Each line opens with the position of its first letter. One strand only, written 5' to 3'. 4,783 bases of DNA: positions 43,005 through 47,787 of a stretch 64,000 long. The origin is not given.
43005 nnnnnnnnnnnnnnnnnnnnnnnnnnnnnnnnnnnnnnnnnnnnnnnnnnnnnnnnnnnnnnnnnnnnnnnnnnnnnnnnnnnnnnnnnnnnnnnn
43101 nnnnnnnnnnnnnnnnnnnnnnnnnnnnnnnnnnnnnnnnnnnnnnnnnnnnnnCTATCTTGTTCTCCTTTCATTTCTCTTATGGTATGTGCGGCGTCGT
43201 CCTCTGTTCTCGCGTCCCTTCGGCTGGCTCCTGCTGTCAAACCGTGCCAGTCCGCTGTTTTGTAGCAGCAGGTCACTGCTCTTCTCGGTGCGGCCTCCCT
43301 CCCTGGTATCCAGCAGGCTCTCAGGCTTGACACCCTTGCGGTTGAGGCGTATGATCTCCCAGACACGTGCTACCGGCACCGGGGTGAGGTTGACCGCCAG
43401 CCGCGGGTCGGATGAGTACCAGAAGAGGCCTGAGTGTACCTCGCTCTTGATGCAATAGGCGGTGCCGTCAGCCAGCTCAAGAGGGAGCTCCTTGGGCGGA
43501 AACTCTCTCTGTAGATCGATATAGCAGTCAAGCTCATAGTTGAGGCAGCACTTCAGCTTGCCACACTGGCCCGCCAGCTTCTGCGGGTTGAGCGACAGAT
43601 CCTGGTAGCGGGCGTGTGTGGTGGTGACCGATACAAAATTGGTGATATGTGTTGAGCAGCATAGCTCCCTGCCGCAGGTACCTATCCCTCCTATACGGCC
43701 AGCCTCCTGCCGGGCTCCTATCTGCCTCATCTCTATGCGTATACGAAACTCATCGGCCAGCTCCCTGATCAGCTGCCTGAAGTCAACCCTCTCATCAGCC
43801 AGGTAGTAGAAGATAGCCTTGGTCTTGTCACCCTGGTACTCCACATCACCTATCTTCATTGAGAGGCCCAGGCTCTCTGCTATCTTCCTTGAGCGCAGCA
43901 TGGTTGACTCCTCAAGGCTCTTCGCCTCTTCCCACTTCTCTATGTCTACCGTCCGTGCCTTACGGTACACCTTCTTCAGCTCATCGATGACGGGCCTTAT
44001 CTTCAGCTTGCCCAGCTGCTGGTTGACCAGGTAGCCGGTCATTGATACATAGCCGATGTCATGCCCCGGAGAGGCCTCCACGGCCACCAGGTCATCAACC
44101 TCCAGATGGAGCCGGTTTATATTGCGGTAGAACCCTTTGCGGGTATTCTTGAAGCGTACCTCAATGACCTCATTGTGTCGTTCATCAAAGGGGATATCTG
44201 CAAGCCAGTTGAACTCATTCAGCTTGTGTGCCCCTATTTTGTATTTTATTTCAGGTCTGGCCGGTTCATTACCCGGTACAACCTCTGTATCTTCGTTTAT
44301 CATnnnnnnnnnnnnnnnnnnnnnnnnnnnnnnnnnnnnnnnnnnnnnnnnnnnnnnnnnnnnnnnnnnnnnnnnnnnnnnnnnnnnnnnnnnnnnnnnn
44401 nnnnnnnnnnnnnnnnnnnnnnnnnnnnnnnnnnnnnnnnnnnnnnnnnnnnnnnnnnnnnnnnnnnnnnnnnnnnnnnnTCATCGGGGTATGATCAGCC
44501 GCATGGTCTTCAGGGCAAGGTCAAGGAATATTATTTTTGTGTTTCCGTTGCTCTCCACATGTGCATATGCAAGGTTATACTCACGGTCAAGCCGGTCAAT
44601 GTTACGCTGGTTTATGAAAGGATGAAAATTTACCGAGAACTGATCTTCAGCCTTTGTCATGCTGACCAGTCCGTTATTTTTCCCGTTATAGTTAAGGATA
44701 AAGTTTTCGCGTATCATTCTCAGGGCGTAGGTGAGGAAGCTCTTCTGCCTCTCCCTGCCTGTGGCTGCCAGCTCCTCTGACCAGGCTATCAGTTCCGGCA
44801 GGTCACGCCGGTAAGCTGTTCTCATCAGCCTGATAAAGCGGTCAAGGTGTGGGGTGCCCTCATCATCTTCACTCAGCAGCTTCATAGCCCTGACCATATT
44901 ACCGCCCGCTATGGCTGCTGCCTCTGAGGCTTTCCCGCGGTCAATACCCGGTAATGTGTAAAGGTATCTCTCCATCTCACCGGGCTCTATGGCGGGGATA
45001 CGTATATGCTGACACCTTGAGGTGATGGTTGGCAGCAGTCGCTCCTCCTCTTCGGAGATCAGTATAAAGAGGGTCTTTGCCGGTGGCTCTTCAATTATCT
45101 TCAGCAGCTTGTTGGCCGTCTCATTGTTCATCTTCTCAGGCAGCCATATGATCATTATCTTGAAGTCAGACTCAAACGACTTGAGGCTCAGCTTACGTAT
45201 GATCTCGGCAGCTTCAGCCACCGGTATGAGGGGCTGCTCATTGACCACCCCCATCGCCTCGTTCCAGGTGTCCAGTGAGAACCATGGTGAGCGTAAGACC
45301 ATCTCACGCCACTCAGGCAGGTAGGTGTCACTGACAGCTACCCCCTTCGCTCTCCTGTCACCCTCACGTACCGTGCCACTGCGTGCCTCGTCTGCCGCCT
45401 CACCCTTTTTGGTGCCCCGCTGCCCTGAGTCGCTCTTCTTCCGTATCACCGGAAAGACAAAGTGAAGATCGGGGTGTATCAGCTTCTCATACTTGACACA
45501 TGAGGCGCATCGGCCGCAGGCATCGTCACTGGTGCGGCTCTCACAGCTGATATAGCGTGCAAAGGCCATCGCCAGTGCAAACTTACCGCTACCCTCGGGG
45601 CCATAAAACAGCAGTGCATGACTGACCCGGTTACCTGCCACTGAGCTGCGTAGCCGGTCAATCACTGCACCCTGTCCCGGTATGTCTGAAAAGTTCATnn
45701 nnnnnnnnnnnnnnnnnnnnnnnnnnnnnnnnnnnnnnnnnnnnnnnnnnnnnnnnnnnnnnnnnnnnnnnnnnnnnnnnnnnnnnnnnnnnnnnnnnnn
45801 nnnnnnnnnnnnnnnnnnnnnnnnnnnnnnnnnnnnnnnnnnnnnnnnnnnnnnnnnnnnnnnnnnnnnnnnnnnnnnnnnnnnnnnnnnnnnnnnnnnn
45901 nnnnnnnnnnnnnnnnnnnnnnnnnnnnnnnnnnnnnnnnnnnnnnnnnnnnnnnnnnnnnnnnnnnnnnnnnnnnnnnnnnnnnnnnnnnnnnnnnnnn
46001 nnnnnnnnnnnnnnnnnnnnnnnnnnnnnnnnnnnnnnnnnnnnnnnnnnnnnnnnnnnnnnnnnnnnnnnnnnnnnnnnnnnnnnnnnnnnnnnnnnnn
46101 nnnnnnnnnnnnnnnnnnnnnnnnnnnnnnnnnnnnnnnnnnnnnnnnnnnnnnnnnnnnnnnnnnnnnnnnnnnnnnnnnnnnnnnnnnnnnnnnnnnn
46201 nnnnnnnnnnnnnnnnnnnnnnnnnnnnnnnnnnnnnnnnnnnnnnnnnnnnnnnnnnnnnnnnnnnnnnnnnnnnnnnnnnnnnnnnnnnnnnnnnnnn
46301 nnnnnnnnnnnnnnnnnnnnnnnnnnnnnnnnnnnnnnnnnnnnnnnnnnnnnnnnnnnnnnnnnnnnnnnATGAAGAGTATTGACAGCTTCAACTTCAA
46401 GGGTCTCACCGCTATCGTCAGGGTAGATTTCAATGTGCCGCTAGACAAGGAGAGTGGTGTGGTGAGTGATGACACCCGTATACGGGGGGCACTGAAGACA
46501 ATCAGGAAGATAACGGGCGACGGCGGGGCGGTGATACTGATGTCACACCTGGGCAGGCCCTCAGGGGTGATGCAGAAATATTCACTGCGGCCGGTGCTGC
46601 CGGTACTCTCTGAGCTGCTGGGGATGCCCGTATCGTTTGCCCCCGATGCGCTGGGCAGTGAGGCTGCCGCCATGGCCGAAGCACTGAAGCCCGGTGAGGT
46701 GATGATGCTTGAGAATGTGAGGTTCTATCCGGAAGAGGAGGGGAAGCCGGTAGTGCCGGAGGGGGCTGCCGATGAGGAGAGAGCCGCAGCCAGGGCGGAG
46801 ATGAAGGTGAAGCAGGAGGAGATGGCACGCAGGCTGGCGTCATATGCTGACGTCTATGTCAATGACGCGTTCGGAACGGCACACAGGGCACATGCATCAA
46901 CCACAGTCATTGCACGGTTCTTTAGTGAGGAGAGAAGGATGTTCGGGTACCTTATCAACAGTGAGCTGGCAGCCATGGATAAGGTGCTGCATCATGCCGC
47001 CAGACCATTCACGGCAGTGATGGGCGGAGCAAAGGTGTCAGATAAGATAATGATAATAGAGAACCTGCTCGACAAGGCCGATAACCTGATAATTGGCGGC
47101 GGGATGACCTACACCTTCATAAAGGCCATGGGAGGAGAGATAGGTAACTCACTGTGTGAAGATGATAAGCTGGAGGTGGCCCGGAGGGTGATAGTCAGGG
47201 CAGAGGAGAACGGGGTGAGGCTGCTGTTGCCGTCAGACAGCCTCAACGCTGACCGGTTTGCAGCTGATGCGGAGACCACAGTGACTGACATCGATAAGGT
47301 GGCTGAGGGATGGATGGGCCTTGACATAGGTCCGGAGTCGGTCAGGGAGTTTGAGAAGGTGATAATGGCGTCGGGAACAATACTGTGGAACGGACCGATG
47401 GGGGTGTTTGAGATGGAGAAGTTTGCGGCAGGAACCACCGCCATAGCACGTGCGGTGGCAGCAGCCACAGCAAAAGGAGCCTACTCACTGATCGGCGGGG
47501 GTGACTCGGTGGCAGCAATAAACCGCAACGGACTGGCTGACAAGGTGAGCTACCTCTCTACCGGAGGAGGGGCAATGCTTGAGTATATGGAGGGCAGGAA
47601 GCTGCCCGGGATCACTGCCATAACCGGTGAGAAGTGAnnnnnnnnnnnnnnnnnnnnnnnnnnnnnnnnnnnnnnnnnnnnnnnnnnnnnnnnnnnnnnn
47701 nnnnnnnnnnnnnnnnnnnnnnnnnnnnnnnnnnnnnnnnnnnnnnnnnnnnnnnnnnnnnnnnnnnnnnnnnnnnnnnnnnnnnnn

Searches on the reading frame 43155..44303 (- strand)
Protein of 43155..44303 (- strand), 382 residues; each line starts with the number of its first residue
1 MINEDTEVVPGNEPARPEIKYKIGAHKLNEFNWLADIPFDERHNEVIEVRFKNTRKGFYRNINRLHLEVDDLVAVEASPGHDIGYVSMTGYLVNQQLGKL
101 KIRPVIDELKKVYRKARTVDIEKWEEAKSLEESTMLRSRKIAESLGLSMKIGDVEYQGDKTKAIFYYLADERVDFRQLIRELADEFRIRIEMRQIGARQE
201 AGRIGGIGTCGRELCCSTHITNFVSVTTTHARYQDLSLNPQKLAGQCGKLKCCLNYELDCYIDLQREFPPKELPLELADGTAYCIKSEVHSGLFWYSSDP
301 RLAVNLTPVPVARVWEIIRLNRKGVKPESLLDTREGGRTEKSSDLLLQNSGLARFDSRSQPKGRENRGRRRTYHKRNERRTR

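Call 35: search_protein_families(library=pfam, proteins=[window:43155-44303:-], max_evalue=0.00001)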
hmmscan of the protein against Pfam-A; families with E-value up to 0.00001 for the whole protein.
window:43155-44303:- (382 aa): 1 family
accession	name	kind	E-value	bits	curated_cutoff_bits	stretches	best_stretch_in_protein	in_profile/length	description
PF04468.17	PSP1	-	1.1e-30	106.2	27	1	110-195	1-86/86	PSP1 C-terminal conserved region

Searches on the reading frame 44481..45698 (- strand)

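Call 35: search_protein_families(library=pfam, proteins=[window:44481-45698:-], max_evalue=0.00001)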
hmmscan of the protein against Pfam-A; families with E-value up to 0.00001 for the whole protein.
window:44481-45698:- (405 aa): 1 family
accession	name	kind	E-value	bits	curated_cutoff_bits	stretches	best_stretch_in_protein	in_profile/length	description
PF13177.12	DNA_pol3_delta2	-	1.9e-46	158.4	27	1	9-236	2-159/161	DNA polymerase III, delta subunit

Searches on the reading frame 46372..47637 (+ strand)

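Call 35: search_protein_families(library=pfam, proteins=[window:46372-47637:+], max_evalue=0.00001)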
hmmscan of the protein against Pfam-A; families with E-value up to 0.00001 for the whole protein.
window:46372-47637:+ (421 aa): 1 family
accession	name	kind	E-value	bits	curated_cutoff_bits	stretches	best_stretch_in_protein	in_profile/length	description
PF00162.24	PGK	-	5.6e-150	500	27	1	4-409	1-379/379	Phosphoglycerate kinase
